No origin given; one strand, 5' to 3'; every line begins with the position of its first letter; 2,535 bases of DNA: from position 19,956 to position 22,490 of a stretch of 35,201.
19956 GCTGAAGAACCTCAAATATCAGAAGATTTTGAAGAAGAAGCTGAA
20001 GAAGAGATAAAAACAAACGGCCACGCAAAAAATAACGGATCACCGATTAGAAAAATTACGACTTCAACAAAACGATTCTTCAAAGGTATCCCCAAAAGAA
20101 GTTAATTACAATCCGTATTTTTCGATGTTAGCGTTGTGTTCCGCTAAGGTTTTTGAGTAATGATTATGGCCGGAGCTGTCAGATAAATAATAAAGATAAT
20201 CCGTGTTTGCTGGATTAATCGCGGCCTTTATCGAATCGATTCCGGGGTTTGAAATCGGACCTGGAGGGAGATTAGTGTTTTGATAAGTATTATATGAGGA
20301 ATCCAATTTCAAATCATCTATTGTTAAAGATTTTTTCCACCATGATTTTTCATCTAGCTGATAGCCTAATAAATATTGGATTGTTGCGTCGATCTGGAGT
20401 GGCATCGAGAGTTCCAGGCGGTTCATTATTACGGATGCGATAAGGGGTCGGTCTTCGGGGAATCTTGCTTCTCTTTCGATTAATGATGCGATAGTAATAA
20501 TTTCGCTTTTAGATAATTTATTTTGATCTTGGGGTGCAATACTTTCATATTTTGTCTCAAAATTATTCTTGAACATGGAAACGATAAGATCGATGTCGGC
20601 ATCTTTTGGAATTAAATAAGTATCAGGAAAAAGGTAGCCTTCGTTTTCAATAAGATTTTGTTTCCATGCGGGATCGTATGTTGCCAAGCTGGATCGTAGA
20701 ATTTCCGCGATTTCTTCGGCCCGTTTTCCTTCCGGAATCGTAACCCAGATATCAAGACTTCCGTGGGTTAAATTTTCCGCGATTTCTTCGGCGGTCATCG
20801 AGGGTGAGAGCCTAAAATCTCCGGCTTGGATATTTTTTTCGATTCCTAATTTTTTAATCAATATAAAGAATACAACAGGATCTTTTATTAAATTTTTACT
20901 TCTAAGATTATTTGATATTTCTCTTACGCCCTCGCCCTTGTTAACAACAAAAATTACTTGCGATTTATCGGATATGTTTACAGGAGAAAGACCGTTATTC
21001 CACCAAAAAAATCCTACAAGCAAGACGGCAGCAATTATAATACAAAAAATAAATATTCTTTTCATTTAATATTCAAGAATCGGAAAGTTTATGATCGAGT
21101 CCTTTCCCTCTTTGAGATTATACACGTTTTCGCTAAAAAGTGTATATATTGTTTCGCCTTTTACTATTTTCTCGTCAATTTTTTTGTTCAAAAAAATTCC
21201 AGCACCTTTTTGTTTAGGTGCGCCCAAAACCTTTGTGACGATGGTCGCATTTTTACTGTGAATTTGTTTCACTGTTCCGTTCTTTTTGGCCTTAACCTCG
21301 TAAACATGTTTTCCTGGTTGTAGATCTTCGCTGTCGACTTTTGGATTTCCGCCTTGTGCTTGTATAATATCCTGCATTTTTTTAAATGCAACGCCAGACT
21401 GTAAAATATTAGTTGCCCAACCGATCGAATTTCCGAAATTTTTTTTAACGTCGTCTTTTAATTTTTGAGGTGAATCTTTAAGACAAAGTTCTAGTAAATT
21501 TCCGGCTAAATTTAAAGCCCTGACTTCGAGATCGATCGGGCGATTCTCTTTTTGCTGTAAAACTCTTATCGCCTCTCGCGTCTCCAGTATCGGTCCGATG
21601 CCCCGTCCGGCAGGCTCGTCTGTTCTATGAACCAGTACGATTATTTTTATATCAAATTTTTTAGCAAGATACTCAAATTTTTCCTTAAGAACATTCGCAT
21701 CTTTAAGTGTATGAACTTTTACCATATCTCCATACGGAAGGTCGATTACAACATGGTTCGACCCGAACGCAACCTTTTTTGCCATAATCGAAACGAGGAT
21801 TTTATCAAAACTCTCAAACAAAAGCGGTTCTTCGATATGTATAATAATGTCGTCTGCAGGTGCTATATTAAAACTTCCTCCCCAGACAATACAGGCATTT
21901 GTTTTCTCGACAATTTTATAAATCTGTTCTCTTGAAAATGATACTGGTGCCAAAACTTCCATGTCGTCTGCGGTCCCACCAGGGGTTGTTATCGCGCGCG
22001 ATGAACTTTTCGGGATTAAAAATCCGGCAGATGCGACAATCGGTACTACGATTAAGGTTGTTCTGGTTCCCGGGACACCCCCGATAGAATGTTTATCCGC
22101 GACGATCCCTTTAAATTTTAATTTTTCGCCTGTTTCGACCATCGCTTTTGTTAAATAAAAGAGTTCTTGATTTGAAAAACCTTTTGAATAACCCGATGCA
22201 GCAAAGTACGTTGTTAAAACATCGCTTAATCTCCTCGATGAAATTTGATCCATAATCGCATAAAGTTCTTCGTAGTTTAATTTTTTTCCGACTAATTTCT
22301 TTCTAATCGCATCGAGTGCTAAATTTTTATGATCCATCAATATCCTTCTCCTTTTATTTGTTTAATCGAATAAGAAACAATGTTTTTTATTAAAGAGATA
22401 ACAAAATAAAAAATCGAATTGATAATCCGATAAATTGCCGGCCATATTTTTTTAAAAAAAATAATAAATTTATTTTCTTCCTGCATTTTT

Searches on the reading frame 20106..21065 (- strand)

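Call 76: search_protein_families(library=pfam, proteins=[window:20106-21065:-], max_evalue=0.00001)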
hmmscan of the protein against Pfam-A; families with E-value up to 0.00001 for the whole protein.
window:20106-21065:- (319 aa): 1 family
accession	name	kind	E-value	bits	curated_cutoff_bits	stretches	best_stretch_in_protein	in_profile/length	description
PF02618.21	YceG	-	1.6e-80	270.9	32.4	1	39-316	1-275/275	YceG-like family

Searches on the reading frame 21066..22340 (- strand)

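Call 76: search_protein_families(library=pfam, proteins=[window:21066-22340:-], max_evalue=0.00001)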
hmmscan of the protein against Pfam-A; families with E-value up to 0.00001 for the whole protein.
window:21066-22340:- (424 aa): 3 families
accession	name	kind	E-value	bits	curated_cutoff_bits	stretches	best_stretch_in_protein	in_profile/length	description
PF02885.22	Glycos_trans_3N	-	2.8e-11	43.5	26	1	10-71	2-63/63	Glycosyl transferase family, helical bundle domain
PF00591.27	Glycos_transf_3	-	6.9e-09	36.2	27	1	79-211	3-149/253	Glycosyl transferase family, a/b domain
PF07831.19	PYNP_C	-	1.3e-06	28.4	27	1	357-408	2-60/75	Pyrimidine nucleoside phosphorylase C-terminal domain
